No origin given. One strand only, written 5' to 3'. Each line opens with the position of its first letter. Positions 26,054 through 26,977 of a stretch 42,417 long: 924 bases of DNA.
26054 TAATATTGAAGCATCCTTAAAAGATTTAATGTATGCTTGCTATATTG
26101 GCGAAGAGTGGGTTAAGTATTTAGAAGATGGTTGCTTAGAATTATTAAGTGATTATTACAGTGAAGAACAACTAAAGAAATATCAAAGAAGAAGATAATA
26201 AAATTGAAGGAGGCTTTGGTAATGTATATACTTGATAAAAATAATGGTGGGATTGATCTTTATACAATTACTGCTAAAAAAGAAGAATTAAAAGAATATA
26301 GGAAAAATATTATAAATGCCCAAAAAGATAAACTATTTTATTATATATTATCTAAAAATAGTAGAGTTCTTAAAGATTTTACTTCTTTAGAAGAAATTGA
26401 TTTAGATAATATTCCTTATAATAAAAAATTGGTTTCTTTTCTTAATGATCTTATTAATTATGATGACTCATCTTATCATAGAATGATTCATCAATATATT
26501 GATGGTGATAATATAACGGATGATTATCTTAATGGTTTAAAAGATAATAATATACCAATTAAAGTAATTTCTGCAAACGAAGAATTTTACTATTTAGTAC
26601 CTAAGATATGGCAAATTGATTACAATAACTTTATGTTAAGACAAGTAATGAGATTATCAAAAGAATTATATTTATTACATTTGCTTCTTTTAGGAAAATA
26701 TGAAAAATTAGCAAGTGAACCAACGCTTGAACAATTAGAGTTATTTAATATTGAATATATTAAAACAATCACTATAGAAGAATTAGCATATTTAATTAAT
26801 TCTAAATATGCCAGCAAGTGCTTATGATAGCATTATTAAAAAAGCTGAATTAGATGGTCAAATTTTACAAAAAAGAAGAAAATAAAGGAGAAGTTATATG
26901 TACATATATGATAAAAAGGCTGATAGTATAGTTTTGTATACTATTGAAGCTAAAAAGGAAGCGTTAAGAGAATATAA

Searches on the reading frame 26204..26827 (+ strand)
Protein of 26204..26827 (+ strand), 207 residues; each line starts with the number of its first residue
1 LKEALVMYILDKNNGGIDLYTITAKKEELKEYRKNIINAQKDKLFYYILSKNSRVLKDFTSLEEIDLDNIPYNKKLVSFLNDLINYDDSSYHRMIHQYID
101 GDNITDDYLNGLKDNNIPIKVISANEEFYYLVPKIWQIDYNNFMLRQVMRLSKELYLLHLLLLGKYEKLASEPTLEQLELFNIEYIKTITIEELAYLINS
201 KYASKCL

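Call 4: search_protein_families(library=pfam, proteins=[window:26204-26827:+], max_evalue=1)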
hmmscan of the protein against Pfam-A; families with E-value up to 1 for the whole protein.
window:26204-26827:+ (207 aa): 0 families

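Call 8: search_protein_families(library=ncbifam, proteins=[window:26204-26827:+], max_evalue=1)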
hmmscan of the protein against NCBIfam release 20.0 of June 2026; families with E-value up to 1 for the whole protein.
window:26204-26827:+ (207 aa): 0 families

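Call 9: search_protein_families(library=padloc, proteins=[window:26204-26827:+], max_evalue=1)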
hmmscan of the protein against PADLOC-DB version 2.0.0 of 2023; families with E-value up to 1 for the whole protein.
window:26204-26827:+ (207 aa): 1 family
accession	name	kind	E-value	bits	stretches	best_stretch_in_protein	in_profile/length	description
PDLC00936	Cas2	-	0.012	14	1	24-53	41-71/83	Cas2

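Call 26: find_homologous_proteins(query=A3, max_evalue=0.001)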
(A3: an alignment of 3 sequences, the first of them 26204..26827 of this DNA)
Query A3 (3 sequences) (207 aa, profile of the alignment): 15 proteins with E <= 0.001 among 8000 candidates.
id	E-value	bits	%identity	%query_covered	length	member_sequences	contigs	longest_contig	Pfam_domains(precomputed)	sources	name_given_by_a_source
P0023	7.0e-124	430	31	89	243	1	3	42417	-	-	-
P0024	3.0e-112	392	27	91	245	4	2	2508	-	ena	-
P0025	4.1e-111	388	31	89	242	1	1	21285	-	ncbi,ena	-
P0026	8.4e-107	374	31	91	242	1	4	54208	-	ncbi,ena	-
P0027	3.7e-87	310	30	96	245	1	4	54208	-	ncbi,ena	-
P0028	9.0e-86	306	29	91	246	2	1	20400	-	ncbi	-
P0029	2.5e-82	294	28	96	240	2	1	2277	-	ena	-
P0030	5.2e-78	280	92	93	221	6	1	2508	-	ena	-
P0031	2.0e-54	203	54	94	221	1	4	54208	-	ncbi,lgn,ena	-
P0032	4.8e-44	169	39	33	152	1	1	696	-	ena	-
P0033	1.0e-42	165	29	94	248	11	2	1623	-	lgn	-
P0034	1.0e-36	145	29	96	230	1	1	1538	-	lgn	-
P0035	6.0e-36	142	30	91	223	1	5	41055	-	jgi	-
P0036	5.7e-21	93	34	89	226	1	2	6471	-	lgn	-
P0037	7.0e-12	64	27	49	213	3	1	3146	-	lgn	-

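Call 30: find_encoding_contigs(protein=P0035, flank=10000, max_places=3)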
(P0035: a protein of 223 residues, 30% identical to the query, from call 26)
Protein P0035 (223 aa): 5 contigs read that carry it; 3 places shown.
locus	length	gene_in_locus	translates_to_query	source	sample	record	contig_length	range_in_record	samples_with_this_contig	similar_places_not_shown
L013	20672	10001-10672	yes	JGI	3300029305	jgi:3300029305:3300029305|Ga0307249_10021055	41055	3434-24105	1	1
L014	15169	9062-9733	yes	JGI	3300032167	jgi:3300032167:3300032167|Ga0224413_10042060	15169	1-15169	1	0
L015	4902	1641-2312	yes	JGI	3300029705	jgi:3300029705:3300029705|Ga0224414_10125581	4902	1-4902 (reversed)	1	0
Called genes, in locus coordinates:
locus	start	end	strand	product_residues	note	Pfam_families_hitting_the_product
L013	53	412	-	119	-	PF13560:HTH_31, PF01381:HTH_3, PF12844:HTH_19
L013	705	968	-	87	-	PF00436:SSB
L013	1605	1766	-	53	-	PF00436:SSB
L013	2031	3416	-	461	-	PF01520:Amidase_3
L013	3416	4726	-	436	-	PF19295:SufBD_N, PF01458:SUFBD_core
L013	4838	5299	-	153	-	PF00583:Acetyltransf_1, PF13673:Acetyltransf_10, PF13508:Acetyltransf_7, PF08445:FR47 (weak)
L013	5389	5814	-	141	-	PF01592:NifU_N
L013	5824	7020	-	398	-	PF00155:Aminotran_1_2, PF00266:Aminotran_5, PF01053:Cys_Met_Meta_PP, PF01212:Beta_elim_lyase (weak), PF01041:DegT_DnrJ_EryC1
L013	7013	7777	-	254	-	PF01458:SUFBD_core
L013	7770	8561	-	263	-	PF00005:ABC_tran, PF02463:SMC_N (weak), PF13304:AAA_21 (faint)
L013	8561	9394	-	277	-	PF00763:THF_DHG_CYH, PF02882:THF_DHG_CYH_C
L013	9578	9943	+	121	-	PF04677:CwfJ_C_1 (weak), PF11969:DcpS_C, PF01230:HIT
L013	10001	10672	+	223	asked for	-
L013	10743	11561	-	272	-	PF04018:VCA0040-like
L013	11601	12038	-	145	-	PF02590:SPOUT_MTase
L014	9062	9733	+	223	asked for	-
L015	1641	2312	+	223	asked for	-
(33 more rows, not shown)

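Call 31: find_encoding_contigs(protein=P0036, flank=10000, max_places=3)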
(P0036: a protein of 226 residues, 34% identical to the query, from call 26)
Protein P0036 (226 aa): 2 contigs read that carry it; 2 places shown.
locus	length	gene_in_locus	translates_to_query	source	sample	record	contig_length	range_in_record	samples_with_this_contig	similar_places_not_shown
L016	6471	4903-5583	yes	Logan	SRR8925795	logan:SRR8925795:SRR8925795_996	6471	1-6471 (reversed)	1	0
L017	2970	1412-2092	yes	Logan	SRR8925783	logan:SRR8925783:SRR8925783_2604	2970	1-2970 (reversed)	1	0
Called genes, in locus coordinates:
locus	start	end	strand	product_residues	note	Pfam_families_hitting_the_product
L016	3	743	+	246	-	?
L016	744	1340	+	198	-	PF00293:NUDIX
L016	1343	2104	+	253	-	PF02540:NAD_synthase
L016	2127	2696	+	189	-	PF01467:CTP_transf_like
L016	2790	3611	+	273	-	PF00293:NUDIX, PF19368:WHD_AraR (weak), PF21906:WHD_NrtR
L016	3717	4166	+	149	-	-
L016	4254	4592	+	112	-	PF12810:ALK_LTK_GRD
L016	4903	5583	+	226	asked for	-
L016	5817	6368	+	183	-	-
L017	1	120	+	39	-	?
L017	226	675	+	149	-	-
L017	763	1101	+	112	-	PF12810:ALK_LTK_GRD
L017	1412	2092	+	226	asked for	-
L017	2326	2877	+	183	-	-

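Call 32: find_encoding_contigs(protein=P0037, flank=10000, max_places=3)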
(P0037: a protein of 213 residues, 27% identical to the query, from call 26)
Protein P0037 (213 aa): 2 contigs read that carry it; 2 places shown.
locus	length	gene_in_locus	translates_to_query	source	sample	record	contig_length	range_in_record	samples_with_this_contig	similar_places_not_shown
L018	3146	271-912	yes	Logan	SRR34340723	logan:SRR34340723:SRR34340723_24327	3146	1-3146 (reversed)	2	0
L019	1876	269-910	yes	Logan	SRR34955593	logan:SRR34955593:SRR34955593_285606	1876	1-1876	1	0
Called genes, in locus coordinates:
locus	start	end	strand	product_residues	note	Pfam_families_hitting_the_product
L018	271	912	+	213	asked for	-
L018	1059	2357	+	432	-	-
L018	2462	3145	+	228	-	?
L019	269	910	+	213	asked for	-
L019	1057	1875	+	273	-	?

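Call 50: search_protein_families(library=pfam, proteins=[L018:1059-2357:+, L016:5817-6368:+, L016:3717-4166:+], max_evalue=0.01)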
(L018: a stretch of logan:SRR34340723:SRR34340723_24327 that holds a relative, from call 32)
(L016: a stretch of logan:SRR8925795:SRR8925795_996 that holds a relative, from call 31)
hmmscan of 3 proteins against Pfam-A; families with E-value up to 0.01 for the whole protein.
L018:1059-2357:+ (432 aa): 0 families

L016:5817-6368:+ (183 aa): 0 families

L016:3717-4166:+ (149 aa): 1 family
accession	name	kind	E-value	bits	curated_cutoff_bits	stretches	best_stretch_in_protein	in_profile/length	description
PF06143.16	Baculo_11_kDa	-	0.0098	15.9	28.4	0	16-60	38-82/84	Baculovirus 11 kDa family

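Call 58: find_encoding_contigs(protein=P0023, flank=10000, max_places=6)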
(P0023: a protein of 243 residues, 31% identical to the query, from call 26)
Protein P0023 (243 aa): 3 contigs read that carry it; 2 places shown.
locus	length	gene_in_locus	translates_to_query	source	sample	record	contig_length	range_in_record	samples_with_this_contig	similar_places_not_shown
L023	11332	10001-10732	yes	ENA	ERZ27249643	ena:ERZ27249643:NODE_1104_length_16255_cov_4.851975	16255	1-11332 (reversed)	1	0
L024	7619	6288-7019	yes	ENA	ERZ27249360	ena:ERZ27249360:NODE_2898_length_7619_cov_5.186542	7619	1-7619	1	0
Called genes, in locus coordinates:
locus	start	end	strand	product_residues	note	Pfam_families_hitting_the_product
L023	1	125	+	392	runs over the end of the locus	-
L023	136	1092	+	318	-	PF06144:DNA_pol3_delta, PF21694:DNA_pol3_delta_C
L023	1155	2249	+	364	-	PF02540:NAD_synthase (weak), PF03054:tRNA_Me_trans, PF20259:tRNA_Me_trans_M, PF20258:tRNA_Me_trans_C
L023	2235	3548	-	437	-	PF01943:Polysacc_synt, PF01554:MatE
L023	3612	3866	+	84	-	PF13797:Post_transc_reg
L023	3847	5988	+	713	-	PF13328:HD_4, PF01966:HD (weak), PF04607:RelA_SpoT, PF02824:TGS, PF19296:RelA_AH, PF28438:RelA_RIS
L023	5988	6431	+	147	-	PF02580:Tyr_Deacylase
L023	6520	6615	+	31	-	-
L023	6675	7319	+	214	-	-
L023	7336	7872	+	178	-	-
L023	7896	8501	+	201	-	-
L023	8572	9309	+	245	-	-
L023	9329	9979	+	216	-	-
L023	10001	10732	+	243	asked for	-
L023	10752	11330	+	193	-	?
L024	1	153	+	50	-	?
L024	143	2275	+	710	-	PF13328:HD_4, PF01966:HD (weak), PF04607:RelA_SpoT, PF02824:TGS, PF19296:RelA_AH, PF28438:RelA_RIS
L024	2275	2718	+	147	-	PF02580:Tyr_Deacylase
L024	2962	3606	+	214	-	-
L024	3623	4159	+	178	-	-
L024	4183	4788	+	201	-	-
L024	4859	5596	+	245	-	-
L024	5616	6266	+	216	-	-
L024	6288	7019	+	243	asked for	-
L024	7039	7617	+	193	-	?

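Call 96: find_related_loci(query=A10, collection=metagenome_contigs, flank=6000)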
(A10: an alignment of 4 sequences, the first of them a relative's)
Query A10 (223 aa) in metagenome_contigs; peptide patterns used: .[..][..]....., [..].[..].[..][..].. (x = any residue, [..] = any of these).
599 stretches matched a pattern, but none encodes a relative of the query by tblastn (E <= 1e-3).
